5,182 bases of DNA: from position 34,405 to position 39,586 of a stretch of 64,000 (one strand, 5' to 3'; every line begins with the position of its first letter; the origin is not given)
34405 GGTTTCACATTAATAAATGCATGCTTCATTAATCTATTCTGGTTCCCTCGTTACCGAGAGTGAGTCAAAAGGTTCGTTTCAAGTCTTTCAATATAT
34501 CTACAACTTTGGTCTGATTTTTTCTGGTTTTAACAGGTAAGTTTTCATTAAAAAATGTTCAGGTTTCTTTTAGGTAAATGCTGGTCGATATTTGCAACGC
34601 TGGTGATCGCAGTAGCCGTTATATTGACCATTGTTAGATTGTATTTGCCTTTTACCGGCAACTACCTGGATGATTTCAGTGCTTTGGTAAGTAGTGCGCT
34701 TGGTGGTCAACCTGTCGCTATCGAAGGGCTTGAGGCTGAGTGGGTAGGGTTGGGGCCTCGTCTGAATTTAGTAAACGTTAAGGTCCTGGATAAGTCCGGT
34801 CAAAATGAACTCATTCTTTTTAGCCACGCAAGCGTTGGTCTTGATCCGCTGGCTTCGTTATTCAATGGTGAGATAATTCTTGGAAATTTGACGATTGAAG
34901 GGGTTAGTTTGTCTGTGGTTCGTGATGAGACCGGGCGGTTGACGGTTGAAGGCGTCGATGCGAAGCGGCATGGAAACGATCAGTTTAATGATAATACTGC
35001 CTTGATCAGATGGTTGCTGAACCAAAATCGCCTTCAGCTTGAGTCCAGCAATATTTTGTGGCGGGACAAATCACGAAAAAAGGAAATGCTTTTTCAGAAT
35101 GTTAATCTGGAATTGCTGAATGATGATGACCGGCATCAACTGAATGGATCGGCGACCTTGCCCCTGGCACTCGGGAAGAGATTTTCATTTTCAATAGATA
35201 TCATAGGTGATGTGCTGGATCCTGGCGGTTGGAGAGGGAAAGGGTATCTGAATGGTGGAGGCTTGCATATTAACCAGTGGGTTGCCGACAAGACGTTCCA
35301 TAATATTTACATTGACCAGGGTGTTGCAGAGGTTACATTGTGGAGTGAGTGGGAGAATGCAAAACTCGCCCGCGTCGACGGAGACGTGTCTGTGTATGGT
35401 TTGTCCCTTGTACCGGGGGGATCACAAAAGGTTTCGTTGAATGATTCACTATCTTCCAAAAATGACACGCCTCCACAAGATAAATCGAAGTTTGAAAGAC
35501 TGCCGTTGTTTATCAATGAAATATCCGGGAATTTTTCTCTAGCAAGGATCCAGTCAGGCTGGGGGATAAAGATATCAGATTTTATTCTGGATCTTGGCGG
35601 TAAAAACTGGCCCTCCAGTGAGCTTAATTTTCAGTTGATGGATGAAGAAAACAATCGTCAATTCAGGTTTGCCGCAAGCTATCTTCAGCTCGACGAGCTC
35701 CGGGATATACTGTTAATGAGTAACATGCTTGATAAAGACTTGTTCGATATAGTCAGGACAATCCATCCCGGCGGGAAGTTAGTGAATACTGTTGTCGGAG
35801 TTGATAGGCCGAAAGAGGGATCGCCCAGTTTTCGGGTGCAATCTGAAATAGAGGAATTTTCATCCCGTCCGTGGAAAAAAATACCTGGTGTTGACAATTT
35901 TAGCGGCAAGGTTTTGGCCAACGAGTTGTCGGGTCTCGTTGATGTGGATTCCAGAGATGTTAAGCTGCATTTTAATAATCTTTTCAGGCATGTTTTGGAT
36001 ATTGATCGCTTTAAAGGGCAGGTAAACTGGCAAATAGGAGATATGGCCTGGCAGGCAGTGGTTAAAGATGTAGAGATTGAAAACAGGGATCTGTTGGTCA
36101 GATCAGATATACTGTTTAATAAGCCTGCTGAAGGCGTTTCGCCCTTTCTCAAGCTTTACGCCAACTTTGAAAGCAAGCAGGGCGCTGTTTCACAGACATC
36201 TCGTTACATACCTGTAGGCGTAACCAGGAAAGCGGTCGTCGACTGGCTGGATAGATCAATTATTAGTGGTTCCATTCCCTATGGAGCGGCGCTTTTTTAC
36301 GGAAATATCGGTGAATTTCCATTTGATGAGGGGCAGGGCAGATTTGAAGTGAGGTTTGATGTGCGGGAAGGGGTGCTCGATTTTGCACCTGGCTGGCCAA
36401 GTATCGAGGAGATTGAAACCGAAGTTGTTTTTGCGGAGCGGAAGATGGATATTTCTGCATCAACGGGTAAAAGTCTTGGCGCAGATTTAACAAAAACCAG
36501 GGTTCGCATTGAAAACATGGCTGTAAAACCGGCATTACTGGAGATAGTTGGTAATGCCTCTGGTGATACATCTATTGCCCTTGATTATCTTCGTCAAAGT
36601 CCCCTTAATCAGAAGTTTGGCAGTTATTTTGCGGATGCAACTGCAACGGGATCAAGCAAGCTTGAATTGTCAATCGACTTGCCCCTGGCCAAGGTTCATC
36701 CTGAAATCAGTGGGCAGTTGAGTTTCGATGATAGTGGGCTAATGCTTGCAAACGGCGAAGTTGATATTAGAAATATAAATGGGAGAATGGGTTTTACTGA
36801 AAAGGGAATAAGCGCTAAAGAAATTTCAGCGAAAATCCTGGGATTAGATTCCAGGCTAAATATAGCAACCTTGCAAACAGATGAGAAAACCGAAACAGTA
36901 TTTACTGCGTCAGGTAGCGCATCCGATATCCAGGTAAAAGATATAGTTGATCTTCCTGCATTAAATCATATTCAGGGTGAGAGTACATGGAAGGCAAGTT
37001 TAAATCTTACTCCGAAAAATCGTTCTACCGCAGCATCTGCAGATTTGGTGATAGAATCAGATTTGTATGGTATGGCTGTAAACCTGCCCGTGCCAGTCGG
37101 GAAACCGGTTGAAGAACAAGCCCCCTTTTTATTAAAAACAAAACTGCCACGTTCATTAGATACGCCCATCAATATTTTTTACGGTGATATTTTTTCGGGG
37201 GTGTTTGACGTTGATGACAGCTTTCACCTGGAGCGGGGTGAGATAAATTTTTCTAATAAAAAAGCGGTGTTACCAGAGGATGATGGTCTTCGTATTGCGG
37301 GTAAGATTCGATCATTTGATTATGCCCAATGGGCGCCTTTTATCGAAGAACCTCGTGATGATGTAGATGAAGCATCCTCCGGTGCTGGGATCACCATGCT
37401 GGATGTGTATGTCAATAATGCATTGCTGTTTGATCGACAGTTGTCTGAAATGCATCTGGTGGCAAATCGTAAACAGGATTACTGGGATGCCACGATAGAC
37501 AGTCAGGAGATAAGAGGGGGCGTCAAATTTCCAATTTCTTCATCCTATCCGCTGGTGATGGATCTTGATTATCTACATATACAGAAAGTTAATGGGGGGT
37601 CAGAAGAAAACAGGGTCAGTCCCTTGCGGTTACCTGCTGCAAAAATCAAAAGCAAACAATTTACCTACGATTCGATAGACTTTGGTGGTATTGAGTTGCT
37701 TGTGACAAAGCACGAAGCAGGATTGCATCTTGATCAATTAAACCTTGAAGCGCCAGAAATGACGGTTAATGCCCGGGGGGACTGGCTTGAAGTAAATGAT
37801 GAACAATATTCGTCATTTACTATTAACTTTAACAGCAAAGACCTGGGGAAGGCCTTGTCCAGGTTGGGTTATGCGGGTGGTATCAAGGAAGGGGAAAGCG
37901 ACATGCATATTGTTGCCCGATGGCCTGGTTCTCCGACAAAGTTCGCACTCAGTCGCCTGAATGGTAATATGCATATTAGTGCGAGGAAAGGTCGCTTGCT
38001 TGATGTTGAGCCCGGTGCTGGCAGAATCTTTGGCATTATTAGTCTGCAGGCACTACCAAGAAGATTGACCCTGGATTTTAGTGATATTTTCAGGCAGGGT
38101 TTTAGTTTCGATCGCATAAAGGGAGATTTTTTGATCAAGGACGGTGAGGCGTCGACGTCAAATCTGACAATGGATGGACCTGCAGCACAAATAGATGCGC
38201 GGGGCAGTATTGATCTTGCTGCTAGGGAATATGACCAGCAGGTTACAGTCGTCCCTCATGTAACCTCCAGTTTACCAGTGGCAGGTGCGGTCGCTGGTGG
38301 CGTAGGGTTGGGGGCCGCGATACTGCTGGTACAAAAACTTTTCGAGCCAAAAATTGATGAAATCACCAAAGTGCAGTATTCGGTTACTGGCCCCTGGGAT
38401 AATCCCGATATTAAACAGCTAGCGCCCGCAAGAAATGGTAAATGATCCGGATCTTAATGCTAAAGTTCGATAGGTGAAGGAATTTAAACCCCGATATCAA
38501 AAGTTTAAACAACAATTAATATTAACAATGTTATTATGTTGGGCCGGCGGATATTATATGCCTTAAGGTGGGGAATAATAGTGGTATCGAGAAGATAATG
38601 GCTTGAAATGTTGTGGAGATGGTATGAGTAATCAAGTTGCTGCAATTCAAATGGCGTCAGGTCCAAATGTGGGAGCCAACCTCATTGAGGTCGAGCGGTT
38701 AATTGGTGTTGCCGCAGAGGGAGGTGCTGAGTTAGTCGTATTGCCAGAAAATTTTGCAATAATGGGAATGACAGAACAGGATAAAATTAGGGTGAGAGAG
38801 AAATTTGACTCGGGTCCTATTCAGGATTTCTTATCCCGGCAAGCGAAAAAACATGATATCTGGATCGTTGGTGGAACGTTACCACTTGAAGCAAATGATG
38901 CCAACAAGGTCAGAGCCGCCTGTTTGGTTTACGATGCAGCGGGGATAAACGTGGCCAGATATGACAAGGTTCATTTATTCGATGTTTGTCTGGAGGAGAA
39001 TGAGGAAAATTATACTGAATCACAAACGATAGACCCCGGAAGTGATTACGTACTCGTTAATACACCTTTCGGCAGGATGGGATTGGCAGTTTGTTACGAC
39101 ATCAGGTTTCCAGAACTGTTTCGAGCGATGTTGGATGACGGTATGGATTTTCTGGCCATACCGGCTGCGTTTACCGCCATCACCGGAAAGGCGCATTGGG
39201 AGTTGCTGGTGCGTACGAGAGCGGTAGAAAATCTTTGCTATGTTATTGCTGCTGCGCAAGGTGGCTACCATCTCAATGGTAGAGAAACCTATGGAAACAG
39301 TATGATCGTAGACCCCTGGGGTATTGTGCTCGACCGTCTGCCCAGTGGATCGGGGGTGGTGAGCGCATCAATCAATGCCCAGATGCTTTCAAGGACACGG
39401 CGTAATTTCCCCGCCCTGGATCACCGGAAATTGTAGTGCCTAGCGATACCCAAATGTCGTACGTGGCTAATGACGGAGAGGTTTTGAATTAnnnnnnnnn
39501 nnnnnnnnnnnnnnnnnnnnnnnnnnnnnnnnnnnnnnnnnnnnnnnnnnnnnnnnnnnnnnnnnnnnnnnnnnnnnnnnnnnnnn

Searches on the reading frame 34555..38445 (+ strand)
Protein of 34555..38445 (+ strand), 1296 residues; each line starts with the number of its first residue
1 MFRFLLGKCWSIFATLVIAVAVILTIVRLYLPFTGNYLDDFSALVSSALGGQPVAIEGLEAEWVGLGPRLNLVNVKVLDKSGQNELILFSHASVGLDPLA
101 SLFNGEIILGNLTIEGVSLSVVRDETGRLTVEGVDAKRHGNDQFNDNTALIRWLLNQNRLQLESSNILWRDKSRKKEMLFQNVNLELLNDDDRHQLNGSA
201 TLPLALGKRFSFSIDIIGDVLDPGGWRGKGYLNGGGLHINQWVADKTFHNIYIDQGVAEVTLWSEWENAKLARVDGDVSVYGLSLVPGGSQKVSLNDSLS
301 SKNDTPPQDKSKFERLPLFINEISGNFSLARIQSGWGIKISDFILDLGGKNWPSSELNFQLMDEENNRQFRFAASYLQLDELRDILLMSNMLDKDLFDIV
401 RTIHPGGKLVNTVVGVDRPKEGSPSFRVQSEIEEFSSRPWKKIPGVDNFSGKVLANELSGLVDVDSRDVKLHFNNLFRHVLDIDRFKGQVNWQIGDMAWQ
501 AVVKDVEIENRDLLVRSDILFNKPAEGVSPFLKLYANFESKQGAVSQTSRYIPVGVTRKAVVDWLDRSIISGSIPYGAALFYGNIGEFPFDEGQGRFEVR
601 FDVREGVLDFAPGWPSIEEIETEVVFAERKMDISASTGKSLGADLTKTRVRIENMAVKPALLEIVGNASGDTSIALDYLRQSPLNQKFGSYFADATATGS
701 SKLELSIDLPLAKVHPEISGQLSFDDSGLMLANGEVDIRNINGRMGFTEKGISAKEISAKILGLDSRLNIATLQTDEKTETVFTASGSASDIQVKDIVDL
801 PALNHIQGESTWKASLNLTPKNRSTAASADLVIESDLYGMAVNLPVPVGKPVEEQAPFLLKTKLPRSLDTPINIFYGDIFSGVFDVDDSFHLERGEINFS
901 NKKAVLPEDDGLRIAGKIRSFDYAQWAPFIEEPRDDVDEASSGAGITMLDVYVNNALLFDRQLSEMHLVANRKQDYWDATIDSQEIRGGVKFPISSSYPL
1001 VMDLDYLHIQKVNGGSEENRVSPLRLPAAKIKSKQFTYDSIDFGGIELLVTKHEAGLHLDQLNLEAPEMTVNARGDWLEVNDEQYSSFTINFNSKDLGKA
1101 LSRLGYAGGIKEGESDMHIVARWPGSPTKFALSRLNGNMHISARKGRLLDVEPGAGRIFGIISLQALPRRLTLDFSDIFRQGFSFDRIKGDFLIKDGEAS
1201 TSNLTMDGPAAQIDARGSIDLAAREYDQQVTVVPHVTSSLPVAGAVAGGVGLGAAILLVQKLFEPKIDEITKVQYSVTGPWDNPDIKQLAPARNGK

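Call 30: search_protein_families(library=pfam, proteins=[window:34555-38445:+], max_evalue=0.00001)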
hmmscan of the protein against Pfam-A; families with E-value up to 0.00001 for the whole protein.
window:34555-38445:+ (1296 aa): 3 families
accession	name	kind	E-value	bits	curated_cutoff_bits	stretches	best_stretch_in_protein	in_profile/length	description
PF13116.12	YhdP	-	5.4e-279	929.3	46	1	3-1286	6-1224/1224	YhdP protein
PF05359.17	DUF748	-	1e-08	34.2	50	1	16-290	21-282/1037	Domain of Unknown Function (DUF748)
PF05170.20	AsmA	-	2.7e-07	30.2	29.8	1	12-199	11-200/607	AsmA family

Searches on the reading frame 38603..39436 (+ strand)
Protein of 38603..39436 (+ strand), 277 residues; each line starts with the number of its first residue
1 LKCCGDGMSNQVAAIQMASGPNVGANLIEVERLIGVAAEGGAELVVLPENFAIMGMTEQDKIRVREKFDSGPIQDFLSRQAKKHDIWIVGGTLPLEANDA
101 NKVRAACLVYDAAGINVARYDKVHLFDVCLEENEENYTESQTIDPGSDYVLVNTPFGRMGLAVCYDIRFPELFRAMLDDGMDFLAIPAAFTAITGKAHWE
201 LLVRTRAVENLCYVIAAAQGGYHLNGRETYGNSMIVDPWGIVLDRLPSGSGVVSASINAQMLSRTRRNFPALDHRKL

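Call 30: search_protein_families(library=pfam, proteins=[window:38603-39436:+], max_evalue=0.00001)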
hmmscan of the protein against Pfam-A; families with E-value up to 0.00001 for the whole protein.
window:38603-39436:+ (277 aa): 1 family
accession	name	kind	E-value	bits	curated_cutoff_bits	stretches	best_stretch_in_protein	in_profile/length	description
PF00795.27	CN_hydrolase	-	1.7e-53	182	23.2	1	12-267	2-256/256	Carbon-nitrogen hydrolase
